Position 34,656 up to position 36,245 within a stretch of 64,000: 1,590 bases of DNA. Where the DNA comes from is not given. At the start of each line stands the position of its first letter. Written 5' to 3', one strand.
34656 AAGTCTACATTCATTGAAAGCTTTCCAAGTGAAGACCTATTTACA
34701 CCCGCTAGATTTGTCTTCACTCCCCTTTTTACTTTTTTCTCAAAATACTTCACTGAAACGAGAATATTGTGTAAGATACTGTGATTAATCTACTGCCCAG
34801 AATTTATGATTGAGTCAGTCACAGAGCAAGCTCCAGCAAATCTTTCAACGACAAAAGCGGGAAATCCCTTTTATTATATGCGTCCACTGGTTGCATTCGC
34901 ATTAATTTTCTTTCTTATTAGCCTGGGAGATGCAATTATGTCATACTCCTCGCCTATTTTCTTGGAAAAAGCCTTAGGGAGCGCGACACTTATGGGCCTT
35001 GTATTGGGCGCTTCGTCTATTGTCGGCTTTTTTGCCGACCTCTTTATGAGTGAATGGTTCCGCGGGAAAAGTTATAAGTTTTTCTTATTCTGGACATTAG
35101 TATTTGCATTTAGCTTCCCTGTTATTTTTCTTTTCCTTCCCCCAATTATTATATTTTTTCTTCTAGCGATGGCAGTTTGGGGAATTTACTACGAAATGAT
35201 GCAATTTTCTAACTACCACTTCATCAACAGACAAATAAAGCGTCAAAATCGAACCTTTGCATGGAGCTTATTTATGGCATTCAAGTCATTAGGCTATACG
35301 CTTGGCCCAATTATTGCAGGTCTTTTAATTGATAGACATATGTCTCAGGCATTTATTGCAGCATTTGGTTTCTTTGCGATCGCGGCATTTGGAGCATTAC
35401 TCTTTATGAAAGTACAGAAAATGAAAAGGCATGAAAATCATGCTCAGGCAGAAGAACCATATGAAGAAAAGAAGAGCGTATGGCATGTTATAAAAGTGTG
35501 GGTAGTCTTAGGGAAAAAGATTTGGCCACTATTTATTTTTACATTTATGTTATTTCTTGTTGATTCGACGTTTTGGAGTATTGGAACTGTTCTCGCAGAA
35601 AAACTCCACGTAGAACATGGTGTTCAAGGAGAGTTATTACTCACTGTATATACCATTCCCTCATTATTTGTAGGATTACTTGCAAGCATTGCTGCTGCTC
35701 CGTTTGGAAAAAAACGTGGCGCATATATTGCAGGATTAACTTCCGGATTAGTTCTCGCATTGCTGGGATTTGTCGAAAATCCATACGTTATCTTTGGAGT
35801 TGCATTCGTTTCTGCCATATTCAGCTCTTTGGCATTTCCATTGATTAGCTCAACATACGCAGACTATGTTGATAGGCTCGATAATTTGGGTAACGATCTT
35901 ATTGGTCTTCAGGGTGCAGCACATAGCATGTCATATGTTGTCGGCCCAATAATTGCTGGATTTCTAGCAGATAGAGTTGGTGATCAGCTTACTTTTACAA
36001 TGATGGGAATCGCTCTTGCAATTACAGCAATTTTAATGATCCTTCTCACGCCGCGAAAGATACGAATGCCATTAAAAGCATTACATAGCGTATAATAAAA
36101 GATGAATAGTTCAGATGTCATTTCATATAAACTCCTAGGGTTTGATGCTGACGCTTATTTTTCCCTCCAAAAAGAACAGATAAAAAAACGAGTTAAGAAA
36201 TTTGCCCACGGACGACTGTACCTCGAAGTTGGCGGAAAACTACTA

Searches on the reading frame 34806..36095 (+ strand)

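Call 63: search_protein_families(library=pfam, proteins=[window:34806-36095:+], max_evalue=0.001)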
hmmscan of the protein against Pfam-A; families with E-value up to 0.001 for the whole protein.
window:34806-36095:+ (429 aa): 3 families
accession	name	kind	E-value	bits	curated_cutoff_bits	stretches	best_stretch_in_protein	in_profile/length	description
PF07690.21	MFS_1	-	9.4e-34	117.3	33.4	2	242-417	1-174/347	Major Facilitator Superfamily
PF03092.22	BT1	-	5e-05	22.6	22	1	280-422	32-182/432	BT1 family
PF03137.26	OATP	-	0.00032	19.6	25.8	1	115-177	459-522/545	Organic Anion Transporter Polypeptide (OATP) family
